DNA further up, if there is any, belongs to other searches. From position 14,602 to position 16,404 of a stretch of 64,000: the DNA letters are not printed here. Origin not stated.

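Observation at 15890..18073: Decayed duplicate of the nagZ 5' end and promoter flanking the dipeptide epimerase, with a (gtgattata)4 microsatellite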

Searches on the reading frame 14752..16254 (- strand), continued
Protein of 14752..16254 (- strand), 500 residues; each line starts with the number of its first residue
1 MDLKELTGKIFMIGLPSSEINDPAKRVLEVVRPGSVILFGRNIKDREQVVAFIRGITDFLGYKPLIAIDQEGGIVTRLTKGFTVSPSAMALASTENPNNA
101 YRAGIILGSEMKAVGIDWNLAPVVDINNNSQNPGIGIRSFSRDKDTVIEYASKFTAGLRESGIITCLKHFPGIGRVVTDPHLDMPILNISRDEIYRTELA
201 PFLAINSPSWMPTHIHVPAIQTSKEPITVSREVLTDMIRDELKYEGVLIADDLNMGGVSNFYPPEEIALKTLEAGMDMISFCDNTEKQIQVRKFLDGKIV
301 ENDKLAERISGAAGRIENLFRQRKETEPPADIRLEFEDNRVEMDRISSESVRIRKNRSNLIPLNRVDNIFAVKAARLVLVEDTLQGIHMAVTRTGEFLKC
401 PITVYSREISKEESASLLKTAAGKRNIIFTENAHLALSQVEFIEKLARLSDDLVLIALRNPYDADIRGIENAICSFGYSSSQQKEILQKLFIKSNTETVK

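Call 17: find_encoding_contigs(protein=P0008, flank=7000, max_places=3)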
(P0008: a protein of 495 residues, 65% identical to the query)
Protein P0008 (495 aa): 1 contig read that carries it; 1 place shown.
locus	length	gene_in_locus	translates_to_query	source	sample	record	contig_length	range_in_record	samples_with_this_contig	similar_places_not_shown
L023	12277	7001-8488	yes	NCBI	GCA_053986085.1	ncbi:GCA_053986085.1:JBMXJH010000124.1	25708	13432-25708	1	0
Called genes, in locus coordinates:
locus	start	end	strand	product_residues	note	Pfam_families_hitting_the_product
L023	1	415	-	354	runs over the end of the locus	PF00144:Beta-lactamase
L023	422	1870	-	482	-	PF01565:FAD_binding_4, PF02913:FAD-oxidase_C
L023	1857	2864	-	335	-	PF01012:ETF, PF00766:ETF_alpha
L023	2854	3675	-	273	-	PF01012:ETF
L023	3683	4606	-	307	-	PF13580:SIS_2, PF22198:GKRP_SIS_2, PF22645:GKRP_SIS_N, PF01380:SIS (faint)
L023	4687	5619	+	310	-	PF02811:PHP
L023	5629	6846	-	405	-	PF07075:NamZ_N, PF20732:NamZ_C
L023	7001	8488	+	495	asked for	PF00933:Glyco_hydro_3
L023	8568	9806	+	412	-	PF01547:SBP_bac_1, PF13531:SBP_bac_11 (faint), PF13416:SBP_bac_8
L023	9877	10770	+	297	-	PF00528:BPD_transp_1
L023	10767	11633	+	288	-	PF00528:BPD_transp_1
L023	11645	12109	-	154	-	PF00583:Acetyltransf_1 (weak), PF13508:Acetyltransf_7 (weak)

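Call 27: find_related_loci(query=A1, collection=genome_contigs, flank=7000)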
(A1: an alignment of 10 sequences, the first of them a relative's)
Query A1 (500 aa) in genome_contigs; peptide patterns used: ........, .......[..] (x = any residue, [..] = any of these).
600 stretches matched a pattern (row limit reached: there are more); 573 encode a relative of the query (tblastn E <= 1e-3); the best 80 are kept; 80 distinct loci.
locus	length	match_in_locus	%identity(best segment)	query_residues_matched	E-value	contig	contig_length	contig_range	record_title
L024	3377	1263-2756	69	1-498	0e+0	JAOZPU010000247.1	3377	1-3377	MAG: Spirochaetia bacterium isolate GMC4.metabat2.27 GMC4_64358_length_3377_cov_5.091812, whole genome shotgun sequence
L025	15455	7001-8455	48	7-490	3e-152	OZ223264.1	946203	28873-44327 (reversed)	MAG: Spirochaetia bacterium isolate 50ab941f-e521-41e2-bb97-00a459704a5b genome assembly, chromosome: 1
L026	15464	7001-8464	52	2-491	7e-167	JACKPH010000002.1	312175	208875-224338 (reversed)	MAG: Thermotogae bacterium isolate HK-STAS-THER-3 HK-STAS-THER-3_2, whole genome shotgun sequence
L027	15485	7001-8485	42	1-490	4e-121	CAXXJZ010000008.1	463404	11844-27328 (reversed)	MAG: uncultured Thermotogae bacterium isolate 23f89288-7d88-4897-b737-0766b8824836 genome assembly, contig: contig_8, wh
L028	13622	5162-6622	41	1-491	2e-114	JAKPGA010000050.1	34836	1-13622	MAG: Thermotogota bacterium isolate JPMR_metabat.52 k141_502386, whole genome shotgun sequence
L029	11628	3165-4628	39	1-491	2e-114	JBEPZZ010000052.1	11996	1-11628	MAG: Pseudothermotoga sp. isolate 03V1_S199.semibin_refined.057 NODE_3256_length_11996_cov_1.645042:0-11996, whole genom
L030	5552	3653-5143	39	1-490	1e-114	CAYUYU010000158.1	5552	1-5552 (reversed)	MAG TPA_asm: uncultured Thermotogaceae bacterium isolate SRP252850_co1_167 genome assembly, contig: NODE_27328_length_55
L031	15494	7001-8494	39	1-491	2e-114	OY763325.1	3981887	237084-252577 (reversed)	MAG: uncultured Thermotogae bacterium isolate fcbefaaa-1511-4f39-b5ed-7dc52d8fa8ec genome assembly, chromosome: 1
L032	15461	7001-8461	40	1-491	1e-110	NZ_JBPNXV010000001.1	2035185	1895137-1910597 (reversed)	Pseudothermotoga sp. U03pept 1, whole genome shotgun sequence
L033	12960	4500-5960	39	1-491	7e-108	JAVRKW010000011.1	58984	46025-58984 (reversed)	MAG: Pseudothermotoga sp. isolate TVZ.SD19.183 Thermotogota_10_MX1.010_147_58985_23.507578, whole genome shotgun sequenc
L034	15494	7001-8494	39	1-491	3e-106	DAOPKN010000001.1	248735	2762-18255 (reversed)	MAG TPA_asm: Thermotogota bacterium isolate AMR_MDS_3250 NODE_16_length_248735_cov_18.104158, whole genome shotgun seque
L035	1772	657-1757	44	1-364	1e-100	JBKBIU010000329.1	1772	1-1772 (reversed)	MAG: Pseudothermotoga sp. isolate 21I_069.bin.20 NODE_48909_length_1772_cov_4.357965, whole genome shotgun sequence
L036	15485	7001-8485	37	1-484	1e-89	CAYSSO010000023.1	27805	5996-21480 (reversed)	MAG TPA_asm: uncultured Mesoaciditoga sp. isolate SRP041649_co1_67 genome assembly, contig: NODE_218_length_27805_cov_3.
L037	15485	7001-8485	36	1-484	2e-84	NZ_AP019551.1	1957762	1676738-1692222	Athalassotoga saccharophila strain NAS-01 chromosome, complete genome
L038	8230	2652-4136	35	1-483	8e-83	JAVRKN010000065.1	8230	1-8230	MAG: Athalassotoga sp. isolate TVZ.SD19.166 Thermotogota_2_MX2.11_2232_8231_39.670039, whole genome shotgun sequence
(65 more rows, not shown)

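Call 28: find_encoding_contigs(protein=P0005, flank=7000, max_places=2)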
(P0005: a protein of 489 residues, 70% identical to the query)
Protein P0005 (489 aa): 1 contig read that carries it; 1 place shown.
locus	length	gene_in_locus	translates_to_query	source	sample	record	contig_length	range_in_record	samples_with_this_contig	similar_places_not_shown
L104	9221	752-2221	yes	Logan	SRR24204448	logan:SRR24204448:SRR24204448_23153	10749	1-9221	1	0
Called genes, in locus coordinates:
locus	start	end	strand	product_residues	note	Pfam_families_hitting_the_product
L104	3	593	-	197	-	?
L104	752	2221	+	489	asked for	PF00933:Glyco_hydro_3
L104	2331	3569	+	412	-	PF01547:SBP_bac_1, PF13531:SBP_bac_11 (faint), PF13416:SBP_bac_8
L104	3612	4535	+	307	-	PF00528:BPD_transp_1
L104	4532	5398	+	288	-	PF00528:BPD_transp_1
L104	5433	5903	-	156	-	PF00583:Acetyltransf_1, PF13673:Acetyltransf_10 (weak), PF13508:Acetyltransf_7, PF14542:Acetyltransf_CG (weak)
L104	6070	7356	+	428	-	PF01547:SBP_bac_1, PF13416:SBP_bac_8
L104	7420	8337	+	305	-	PF00528:BPD_transp_1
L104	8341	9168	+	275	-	PF00528:BPD_transp_1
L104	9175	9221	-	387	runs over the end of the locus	PF07075:NamZ_N, PF20732:NamZ_C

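Call 29: find_encoding_contigs(protein=P0002, flank=7000, max_places=2)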
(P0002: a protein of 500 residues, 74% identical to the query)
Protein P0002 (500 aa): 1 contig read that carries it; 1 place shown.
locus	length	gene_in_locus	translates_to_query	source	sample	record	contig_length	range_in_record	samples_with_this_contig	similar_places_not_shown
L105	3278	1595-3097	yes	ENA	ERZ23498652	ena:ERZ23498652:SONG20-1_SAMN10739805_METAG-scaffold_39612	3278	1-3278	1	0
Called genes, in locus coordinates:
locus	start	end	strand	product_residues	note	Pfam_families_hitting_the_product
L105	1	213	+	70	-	?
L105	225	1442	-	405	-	PF07075:NamZ_N, PF20732:NamZ_C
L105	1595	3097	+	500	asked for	PF00933:Glyco_hydro_3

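Call 30: find_encoding_contigs(protein=P0007, flank=7000, max_places=2)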
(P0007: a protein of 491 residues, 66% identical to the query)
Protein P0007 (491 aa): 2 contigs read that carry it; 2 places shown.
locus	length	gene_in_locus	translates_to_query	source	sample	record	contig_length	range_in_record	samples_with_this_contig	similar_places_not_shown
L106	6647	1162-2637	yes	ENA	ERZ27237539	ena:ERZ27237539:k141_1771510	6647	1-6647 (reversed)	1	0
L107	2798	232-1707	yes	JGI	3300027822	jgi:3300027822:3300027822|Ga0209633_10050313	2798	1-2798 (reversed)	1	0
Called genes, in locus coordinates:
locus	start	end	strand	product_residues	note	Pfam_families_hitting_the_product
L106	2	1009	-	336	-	?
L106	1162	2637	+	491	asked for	PF00933:Glyco_hydro_3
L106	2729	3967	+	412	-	PF01547:SBP_bac_1, PF13531:SBP_bac_11 (faint), PF13416:SBP_bac_8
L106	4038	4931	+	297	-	PF00528:BPD_transp_1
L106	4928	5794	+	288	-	PF00528:BPD_transp_1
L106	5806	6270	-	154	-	PF00583:Acetyltransf_1, PF13508:Acetyltransf_7 (weak), PF14542:Acetyltransf_CG (weak)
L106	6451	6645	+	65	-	?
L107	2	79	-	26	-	?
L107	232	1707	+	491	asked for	PF00933:Glyco_hydro_3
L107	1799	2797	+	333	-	?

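Call 43: find_encoding_contigs(protein=P0136, flank=3000, max_places=4)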
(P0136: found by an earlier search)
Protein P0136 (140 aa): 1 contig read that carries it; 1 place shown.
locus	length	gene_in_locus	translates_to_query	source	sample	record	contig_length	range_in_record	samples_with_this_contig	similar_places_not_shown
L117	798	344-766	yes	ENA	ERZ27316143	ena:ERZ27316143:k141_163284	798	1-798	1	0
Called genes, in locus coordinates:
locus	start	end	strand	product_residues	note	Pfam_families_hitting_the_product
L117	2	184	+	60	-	?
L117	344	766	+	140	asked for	-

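Call 57: find_encoding_contigs(protein=P0134, flank=3000, max_places=4)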
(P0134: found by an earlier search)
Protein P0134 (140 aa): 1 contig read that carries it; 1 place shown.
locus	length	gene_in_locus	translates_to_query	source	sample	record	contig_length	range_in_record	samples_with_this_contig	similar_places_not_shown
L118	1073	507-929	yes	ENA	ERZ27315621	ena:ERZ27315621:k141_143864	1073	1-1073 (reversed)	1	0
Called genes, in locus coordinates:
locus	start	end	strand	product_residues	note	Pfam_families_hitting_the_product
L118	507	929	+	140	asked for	-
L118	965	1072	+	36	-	?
